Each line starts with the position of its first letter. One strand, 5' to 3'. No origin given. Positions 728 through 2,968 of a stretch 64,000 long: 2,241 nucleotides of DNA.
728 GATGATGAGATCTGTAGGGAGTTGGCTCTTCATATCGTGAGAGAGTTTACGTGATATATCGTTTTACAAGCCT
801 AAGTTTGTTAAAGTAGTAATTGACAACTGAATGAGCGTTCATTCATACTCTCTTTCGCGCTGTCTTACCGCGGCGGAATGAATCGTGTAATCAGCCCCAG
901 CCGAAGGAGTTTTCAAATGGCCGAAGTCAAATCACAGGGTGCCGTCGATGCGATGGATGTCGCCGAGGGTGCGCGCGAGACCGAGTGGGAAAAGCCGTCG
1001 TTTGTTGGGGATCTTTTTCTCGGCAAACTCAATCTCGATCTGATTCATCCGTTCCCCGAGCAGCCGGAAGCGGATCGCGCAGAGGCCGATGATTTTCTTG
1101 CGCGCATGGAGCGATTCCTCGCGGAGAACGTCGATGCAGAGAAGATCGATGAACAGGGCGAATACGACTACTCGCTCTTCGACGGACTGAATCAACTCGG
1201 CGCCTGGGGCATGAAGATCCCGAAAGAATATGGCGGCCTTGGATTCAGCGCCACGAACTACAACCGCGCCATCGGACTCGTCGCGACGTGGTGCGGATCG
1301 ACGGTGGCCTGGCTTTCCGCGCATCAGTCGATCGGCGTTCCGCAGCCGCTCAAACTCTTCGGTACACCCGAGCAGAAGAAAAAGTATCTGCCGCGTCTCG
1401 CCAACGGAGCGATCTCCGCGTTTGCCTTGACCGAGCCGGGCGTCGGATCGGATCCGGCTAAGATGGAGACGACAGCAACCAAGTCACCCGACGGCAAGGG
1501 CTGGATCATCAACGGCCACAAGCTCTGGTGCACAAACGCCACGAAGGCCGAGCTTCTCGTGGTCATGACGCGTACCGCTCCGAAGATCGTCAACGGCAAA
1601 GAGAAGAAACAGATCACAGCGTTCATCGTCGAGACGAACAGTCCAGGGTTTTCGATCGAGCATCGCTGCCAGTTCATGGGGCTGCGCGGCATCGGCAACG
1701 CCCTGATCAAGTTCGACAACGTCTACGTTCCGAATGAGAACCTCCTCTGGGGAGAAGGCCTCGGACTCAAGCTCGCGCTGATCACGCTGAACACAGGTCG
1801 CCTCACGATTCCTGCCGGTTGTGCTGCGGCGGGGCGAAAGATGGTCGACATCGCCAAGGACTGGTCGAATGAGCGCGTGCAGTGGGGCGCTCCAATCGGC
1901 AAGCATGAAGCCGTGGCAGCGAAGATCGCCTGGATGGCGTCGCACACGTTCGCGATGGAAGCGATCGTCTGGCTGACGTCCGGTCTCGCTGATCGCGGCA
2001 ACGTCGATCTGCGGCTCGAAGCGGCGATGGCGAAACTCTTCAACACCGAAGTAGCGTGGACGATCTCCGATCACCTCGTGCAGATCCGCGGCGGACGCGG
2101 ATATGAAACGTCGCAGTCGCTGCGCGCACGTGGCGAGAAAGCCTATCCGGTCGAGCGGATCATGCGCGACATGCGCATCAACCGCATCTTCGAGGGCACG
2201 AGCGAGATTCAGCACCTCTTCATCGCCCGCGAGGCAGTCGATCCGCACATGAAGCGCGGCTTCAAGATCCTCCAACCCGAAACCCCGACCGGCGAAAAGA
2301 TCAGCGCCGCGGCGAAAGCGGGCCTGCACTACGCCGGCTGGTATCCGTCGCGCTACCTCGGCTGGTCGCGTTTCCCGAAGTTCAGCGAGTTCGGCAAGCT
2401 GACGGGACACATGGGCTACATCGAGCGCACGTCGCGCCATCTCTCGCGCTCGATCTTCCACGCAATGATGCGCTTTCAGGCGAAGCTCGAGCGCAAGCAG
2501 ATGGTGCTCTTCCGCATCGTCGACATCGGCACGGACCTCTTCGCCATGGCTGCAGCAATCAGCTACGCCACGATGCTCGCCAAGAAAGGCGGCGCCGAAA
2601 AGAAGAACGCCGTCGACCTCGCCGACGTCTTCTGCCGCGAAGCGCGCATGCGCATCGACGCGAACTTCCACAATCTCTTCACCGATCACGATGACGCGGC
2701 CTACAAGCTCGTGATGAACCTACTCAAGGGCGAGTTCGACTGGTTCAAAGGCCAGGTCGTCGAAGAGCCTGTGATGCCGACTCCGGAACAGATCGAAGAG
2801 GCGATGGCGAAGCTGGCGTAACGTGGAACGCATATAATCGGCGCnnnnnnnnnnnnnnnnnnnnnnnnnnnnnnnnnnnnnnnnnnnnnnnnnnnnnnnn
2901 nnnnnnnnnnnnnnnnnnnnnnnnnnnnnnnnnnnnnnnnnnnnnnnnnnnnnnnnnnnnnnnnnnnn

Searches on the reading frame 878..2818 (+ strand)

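Call 68: search_protein_families(library=pfam, proteins=[window:878-2818:+], max_evalue=0.00001)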
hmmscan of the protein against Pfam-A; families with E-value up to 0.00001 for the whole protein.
window:878-2818:+ (647 aa): 7 families
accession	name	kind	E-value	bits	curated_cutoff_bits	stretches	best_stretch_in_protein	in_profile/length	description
PF00441.29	Acyl-CoA_dh_1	-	2e-34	119.3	22.4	1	296-452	3-148/150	Acyl-CoA dehydrogenase, C-terminal domain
PF02770.24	Acyl-CoA_dh_M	-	3.1e-24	85.4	33.3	1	181-282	1-97/97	Acyl-CoA dehydrogenase, middle domain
PF02771.21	Acyl-CoA_dh_N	-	6.1e-23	81.8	22.9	1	69-177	3-112/113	Acyl-CoA dehydrogenase, N-terminal domain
PF21343.2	ACAD9-ACADV_C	-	1.9e-15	57.7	27.8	1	516-610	11-105/120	ACAD9/ACADV, C-terminal domain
PF21263.2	Acyl-CoA-dh_C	-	4.8e-08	33.7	27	0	529-600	13-77/96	Acyl-CoA dehydrogenase, C-terminal domain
PF08028.16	Acyl-CoA_dh_2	-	2.2e-07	31.7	22.7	1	320-442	12-133/134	Acyl-CoA dehydrogenase, C-terminal domain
PF11794.13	HpaB_N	-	7.6e-06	26.2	35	0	206-290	175-269/270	4-hydroxyphenylacetate 3-hydroxylase N terminal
